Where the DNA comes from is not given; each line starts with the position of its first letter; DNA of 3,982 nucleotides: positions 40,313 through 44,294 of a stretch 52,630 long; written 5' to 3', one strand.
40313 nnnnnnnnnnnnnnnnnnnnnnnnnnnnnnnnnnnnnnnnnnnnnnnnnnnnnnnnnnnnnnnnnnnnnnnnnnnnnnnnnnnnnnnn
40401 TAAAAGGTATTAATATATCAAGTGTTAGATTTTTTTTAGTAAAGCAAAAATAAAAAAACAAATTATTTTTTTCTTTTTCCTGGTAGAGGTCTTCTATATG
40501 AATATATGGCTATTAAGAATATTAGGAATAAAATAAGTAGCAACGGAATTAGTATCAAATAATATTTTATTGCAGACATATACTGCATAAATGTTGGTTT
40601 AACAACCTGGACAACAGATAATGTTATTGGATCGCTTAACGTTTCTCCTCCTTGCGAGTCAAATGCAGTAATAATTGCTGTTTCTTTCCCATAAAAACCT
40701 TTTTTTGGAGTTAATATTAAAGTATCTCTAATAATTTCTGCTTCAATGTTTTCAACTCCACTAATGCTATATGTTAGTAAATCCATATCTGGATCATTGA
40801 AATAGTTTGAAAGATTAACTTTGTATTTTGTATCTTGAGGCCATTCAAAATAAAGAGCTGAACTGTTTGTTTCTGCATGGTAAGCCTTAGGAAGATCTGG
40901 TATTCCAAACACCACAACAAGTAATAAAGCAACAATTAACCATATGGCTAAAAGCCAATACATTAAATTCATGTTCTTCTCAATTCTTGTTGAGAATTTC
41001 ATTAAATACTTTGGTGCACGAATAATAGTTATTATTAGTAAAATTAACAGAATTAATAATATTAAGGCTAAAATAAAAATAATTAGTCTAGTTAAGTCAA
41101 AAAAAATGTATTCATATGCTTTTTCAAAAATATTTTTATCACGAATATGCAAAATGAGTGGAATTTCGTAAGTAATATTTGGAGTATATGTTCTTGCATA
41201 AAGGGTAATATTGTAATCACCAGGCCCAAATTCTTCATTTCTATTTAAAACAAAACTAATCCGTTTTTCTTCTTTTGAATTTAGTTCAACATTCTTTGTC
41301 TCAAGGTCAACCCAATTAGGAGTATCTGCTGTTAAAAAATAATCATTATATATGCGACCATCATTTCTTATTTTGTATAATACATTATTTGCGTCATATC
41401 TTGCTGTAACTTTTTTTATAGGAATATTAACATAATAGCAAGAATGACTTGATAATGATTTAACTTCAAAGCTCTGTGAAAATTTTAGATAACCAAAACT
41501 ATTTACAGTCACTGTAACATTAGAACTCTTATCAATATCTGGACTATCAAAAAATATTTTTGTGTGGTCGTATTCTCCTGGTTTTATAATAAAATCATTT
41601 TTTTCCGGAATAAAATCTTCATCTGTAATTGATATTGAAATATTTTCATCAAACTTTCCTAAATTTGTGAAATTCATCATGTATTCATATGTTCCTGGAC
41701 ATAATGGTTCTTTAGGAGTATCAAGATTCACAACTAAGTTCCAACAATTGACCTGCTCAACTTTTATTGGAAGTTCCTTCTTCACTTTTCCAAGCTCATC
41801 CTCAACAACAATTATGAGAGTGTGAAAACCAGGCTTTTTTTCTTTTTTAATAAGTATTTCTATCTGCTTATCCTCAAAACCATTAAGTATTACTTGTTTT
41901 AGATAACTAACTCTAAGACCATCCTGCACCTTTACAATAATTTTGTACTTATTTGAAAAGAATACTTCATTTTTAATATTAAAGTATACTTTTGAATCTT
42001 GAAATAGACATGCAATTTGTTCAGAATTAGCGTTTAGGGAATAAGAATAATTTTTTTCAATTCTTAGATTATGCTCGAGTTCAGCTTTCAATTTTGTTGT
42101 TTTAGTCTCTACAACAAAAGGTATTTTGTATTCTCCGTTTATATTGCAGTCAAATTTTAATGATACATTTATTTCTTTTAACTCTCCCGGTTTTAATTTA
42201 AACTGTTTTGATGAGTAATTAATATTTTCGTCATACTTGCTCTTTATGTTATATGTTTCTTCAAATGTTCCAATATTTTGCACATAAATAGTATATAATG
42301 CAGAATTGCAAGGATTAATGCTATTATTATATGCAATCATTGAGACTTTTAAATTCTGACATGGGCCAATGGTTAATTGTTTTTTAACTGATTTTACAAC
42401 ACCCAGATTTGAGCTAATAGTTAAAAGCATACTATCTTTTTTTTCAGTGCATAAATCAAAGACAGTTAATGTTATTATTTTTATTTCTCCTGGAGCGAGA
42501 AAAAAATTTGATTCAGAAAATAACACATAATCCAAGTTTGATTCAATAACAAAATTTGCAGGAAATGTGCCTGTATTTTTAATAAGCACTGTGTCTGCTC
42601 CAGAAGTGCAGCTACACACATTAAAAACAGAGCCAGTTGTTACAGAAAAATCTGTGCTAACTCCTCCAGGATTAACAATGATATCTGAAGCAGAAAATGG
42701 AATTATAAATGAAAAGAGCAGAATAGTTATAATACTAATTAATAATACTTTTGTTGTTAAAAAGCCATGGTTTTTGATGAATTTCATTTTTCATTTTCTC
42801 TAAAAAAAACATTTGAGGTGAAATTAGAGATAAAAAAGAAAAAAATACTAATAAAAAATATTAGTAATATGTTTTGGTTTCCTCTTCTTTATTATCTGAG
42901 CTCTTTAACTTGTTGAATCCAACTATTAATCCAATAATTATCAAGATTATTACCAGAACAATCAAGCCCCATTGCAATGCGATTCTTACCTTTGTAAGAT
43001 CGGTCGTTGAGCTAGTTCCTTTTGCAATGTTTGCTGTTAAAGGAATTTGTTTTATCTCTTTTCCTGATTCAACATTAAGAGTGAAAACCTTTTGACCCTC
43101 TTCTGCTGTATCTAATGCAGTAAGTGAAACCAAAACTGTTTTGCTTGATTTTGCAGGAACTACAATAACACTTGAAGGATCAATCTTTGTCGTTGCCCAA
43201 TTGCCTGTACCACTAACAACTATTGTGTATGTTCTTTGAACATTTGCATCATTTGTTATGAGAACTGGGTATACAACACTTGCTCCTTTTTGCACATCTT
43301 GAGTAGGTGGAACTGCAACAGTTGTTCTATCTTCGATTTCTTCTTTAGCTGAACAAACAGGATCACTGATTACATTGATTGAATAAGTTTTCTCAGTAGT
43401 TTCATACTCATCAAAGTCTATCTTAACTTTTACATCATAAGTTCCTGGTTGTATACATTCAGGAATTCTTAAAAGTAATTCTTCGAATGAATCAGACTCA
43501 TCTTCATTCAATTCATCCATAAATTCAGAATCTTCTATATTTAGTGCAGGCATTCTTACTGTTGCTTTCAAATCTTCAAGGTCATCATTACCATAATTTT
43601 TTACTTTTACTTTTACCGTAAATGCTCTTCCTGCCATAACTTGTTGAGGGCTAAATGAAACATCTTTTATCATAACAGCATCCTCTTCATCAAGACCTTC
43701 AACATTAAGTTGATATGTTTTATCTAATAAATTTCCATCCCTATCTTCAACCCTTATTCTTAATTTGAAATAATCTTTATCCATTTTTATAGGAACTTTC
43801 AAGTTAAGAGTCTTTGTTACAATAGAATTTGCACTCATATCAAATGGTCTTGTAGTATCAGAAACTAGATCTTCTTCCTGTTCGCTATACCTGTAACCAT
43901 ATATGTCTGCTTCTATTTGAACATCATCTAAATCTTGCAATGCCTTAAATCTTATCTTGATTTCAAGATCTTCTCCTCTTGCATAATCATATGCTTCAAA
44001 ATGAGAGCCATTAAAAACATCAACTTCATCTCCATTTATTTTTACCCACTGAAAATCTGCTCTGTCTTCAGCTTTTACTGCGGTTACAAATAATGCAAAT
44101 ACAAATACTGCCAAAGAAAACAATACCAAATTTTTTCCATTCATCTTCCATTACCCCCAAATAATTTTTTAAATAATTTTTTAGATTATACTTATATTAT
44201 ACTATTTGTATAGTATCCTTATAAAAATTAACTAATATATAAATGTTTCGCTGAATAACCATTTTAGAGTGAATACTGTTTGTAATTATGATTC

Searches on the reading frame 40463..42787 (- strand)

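Call 13: search_protein_families(library=pfam, proteins=[window:40463-42787:-], max_evalue=0.01)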
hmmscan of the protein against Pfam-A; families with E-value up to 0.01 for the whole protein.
window:40463-42787:- (774 aa): 5 families
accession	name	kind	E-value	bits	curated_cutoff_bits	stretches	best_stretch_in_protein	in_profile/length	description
PF22067.2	Cep192_D3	-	3.5e-05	24.3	27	0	162-211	18-68/99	Cep192 domain 3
PF22544.2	HYDIN_VesB_CFA65-like_Ig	-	5.7e-05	23.7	25.5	0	162-231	20-89/100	HYDIN/CFA65/VesB-like, Ig-like domain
PF17963.7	Big_9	-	0.00043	21.6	23.6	1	650-716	14-82/89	Bacterial Ig domain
PF11614.14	FixG_C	-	0.0014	19.2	25.6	0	165-235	35-110/119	IG-like fold at C-terminal of FixG, putative oxidoreductase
PF24053.1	DUF7356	-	0.0092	16.3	27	0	143-212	17-82/105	Domain of unknown function (DUF7356)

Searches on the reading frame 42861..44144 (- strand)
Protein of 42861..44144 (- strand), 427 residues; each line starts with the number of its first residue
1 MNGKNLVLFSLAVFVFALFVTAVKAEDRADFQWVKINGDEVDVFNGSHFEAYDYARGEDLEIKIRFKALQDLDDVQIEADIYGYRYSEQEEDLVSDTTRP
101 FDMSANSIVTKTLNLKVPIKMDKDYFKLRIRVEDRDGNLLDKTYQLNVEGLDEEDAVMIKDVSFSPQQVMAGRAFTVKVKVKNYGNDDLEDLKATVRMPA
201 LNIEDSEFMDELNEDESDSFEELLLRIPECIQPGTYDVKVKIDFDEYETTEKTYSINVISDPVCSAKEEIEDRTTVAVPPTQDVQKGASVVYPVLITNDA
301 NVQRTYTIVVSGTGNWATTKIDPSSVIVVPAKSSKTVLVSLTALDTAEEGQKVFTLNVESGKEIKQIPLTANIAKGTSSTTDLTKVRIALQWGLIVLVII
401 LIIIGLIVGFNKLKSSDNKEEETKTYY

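Call 12: search_protein_families(library=pfam, proteins=[window:42861-44144:-], max_evalue=0.001)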
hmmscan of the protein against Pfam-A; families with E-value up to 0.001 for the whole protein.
window:42861-44144:- (427 aa): 4 families
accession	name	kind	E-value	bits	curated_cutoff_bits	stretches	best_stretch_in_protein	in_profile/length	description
PF11614.14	FixG_C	-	2.2e-07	31.5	25.6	1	291-361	34-105/119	IG-like fold at C-terminal of FixG, putative oxidoreductase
PF10633.15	NPCBM_assoc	-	1.3e-06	28.9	24.4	0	171-243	3-76/78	NPCBM-associated, NEW3 domain of alpha-galactosidase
PF07705.17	CARDB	-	2.3e-05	25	22.7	1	162-245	8-86/101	CARDB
PF15418.12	DUF4625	-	0.00043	21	27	0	50-146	27-128/131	Domain of unknown function (DUF4625)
